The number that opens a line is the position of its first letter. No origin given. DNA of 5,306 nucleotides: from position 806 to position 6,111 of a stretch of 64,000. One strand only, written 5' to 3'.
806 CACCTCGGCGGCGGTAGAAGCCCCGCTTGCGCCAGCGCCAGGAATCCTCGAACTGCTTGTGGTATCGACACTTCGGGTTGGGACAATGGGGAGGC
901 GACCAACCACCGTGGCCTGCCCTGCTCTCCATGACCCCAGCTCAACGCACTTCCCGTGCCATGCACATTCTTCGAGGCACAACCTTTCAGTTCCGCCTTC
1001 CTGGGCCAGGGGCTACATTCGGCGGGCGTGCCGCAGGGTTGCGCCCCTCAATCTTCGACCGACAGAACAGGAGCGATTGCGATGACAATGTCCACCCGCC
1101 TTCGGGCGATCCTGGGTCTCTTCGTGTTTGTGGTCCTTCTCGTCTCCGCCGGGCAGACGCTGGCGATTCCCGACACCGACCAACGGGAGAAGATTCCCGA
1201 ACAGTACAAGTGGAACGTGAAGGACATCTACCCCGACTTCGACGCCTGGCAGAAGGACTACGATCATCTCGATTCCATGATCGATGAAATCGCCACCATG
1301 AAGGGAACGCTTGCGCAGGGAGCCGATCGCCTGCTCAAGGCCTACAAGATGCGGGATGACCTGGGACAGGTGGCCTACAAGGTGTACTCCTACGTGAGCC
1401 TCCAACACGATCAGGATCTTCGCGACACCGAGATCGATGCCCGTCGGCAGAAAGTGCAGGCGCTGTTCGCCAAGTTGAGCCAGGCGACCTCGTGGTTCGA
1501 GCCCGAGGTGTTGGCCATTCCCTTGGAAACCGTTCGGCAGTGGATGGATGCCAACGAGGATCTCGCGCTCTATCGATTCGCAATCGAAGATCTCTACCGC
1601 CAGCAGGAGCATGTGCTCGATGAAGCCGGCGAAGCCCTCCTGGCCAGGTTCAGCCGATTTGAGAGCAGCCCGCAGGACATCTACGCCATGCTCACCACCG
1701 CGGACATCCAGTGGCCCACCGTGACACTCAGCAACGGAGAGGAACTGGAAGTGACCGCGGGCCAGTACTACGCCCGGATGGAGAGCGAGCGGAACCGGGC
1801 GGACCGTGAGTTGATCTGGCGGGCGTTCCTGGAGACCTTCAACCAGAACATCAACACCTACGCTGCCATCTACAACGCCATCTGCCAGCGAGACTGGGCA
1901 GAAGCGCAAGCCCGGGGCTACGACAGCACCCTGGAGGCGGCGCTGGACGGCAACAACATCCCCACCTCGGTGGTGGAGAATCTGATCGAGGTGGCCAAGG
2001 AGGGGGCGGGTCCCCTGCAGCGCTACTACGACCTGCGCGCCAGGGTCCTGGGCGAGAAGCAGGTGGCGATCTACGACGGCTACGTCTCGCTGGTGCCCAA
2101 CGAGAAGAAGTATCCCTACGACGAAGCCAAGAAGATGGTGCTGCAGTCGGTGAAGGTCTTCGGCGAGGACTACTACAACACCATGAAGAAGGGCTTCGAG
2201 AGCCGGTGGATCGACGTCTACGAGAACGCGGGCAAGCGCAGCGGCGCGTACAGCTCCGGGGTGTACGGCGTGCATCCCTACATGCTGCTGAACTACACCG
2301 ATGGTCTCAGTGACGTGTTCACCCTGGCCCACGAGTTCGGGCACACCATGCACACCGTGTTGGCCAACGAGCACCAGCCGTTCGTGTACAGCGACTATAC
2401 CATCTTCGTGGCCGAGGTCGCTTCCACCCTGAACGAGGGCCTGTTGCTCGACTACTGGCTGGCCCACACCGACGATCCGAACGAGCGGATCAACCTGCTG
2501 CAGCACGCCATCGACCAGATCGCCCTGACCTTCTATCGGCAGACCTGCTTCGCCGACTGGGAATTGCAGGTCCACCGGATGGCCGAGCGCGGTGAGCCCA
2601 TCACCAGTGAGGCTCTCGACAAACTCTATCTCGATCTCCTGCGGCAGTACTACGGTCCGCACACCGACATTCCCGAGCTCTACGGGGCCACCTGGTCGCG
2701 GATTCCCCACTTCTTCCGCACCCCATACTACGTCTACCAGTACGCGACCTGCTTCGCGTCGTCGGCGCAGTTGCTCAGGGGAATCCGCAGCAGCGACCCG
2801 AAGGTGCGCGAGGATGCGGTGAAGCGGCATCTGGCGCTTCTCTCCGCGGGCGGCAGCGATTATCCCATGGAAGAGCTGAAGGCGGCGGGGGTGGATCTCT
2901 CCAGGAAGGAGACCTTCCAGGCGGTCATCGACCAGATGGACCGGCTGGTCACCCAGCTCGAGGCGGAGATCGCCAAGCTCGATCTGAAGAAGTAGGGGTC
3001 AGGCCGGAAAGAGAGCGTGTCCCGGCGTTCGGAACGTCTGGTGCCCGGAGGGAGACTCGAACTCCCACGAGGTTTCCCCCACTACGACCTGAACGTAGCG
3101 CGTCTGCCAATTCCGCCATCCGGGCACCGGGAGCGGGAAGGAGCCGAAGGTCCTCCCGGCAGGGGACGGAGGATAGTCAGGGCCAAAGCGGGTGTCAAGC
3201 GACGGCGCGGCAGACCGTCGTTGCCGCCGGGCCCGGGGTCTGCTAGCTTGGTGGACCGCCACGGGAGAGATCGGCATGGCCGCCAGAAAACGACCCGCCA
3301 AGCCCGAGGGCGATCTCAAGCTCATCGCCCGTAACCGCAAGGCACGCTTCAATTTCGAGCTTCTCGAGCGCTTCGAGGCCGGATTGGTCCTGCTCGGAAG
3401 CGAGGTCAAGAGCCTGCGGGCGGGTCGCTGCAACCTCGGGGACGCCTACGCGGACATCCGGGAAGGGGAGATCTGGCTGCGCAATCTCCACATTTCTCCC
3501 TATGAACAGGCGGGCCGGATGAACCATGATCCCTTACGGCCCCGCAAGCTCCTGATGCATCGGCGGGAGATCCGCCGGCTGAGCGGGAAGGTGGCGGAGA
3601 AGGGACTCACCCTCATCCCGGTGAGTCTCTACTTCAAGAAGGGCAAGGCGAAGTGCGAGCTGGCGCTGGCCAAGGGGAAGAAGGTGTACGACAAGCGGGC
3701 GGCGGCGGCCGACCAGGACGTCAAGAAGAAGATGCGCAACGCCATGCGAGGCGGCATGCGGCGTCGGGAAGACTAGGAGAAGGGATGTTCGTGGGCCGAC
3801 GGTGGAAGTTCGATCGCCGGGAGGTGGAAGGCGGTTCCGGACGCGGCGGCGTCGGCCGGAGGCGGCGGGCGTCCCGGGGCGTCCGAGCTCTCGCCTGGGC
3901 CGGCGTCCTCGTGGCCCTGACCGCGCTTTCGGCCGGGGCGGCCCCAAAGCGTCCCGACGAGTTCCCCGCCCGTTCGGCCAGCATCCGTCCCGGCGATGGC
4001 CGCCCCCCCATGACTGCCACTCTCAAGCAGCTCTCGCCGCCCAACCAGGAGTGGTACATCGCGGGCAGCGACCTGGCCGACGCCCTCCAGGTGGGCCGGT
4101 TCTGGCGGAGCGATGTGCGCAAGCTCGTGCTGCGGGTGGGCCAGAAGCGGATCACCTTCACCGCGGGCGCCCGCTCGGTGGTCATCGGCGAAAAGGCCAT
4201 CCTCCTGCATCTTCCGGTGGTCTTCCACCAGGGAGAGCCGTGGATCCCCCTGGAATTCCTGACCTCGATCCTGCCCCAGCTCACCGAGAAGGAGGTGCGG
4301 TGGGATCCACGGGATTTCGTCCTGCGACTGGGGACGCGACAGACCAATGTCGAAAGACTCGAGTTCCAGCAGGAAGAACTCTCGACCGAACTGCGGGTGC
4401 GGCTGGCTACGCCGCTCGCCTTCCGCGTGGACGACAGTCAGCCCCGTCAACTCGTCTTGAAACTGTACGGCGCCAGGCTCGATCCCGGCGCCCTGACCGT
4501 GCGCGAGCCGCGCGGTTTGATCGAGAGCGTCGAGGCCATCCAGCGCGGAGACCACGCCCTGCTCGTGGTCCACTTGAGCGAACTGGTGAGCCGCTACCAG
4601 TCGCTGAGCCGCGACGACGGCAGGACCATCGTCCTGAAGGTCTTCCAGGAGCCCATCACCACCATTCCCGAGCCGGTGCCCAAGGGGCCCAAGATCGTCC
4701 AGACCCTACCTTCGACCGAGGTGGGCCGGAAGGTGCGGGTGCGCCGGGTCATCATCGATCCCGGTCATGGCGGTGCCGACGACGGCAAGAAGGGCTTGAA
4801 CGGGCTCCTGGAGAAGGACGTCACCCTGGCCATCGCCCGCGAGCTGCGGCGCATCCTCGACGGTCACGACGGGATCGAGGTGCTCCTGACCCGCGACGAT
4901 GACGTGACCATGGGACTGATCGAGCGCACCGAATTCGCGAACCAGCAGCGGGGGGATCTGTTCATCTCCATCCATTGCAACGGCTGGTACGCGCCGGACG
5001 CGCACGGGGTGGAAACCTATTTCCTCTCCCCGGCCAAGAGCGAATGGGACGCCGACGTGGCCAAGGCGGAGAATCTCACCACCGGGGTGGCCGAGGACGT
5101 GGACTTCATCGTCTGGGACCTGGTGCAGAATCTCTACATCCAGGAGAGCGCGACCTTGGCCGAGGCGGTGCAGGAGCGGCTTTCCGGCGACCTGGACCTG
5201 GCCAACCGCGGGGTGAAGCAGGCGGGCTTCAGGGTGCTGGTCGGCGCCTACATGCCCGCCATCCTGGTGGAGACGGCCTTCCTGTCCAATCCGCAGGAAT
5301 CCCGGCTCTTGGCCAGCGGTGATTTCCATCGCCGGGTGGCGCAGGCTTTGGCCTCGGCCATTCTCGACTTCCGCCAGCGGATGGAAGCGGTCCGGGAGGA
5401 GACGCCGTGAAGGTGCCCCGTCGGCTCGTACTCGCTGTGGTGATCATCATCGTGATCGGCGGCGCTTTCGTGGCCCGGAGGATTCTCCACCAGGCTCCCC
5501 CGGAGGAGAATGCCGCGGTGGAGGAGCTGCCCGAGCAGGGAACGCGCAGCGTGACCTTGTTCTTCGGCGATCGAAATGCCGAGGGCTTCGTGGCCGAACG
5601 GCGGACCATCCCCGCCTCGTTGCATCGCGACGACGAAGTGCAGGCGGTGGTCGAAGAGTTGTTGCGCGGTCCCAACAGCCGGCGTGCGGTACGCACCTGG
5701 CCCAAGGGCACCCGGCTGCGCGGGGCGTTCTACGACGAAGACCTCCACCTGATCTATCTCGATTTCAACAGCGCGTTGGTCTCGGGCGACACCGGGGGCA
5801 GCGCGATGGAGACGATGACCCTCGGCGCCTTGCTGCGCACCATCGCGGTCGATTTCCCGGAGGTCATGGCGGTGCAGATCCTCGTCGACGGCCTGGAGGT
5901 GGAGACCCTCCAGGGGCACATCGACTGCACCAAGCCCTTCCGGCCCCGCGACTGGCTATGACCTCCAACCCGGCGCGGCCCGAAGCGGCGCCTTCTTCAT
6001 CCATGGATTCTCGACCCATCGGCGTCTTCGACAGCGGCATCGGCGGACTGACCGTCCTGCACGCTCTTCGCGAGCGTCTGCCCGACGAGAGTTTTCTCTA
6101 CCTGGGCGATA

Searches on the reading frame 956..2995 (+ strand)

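Call 77: search_protein_families(library=pfam, proteins=[window:956-2995:+], max_evalue=0.0001)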
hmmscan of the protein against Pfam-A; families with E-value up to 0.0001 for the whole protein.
window:956-2995:+ (679 aa): 2 families
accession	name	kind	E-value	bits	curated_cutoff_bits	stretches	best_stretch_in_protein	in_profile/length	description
PF01432.26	Peptidase_M3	-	3.2e-74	251.4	27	1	275-656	2-453/457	Peptidase family M3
PF08439.15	Peptidase_M3_N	-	1e-18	67.8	25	1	184-252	1-69/70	Oligopeptidase F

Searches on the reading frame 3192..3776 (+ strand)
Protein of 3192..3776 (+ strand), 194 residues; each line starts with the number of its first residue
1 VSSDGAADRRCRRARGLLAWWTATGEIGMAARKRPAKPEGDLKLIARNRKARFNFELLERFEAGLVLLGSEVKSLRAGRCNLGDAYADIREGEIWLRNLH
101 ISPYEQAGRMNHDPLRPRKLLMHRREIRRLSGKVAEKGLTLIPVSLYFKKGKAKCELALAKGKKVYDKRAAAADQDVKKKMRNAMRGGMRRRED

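Call 77: search_protein_families(library=pfam, proteins=[window:3192-3776:+], max_evalue=0.0001)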
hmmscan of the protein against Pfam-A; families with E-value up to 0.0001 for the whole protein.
window:3192-3776:+ (194 aa): 1 family
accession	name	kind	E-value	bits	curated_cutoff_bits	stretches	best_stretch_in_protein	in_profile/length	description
PF01668.23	SmpB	-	2.4e-59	199.8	27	1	45-186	1-142/143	SmpB protein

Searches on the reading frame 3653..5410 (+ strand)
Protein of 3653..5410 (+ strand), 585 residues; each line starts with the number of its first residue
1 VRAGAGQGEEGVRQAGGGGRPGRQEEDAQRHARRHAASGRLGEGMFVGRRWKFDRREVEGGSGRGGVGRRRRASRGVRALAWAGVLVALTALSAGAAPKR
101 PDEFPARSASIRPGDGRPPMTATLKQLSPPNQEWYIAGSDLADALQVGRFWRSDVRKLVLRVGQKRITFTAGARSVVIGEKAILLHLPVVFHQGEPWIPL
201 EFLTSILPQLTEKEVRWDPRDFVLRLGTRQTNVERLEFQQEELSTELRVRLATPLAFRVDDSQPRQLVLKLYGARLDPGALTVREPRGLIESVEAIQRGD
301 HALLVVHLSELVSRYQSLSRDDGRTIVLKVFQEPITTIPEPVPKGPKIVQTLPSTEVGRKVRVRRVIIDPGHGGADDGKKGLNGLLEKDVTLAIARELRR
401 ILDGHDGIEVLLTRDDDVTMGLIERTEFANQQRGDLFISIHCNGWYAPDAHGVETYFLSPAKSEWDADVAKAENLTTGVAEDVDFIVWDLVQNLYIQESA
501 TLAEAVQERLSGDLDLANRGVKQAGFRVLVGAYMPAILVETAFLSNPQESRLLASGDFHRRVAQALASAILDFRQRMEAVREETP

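Call 77: search_protein_families(library=pfam, proteins=[window:3653-5410:+], max_evalue=0.0001)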
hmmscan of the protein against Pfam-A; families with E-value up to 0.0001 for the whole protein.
window:3653-5410:+ (585 aa): 2 families
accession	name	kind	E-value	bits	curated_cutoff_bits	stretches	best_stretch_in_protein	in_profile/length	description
PF01520.23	Amidase_3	-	6.5e-49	166.7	27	1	366-571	1-173/174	N-acetylmuramoyl-L-alanine amidase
PF07833.16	Cu_amine_oxidN1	-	7.5e-05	23.1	24.2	0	135-207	21-93/108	Copper amine oxidase N-terminal domain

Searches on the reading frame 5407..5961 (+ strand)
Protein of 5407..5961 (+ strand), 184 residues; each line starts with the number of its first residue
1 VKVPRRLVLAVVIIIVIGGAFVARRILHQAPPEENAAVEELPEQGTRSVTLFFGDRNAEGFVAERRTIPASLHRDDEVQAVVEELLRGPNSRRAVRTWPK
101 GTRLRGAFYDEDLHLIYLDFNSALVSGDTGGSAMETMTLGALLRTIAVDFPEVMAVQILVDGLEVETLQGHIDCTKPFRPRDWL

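Call 77: search_protein_families(library=pfam, proteins=[window:5407-5961:+], max_evalue=0.0001)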
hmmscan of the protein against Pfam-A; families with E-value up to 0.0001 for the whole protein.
window:5407-5961:+ (184 aa): 1 family
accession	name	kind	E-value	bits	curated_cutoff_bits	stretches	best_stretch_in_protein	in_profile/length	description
PF10646.14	Germane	-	2.2e-17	64.1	23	1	50-165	1-116/117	Sporulation and spore germination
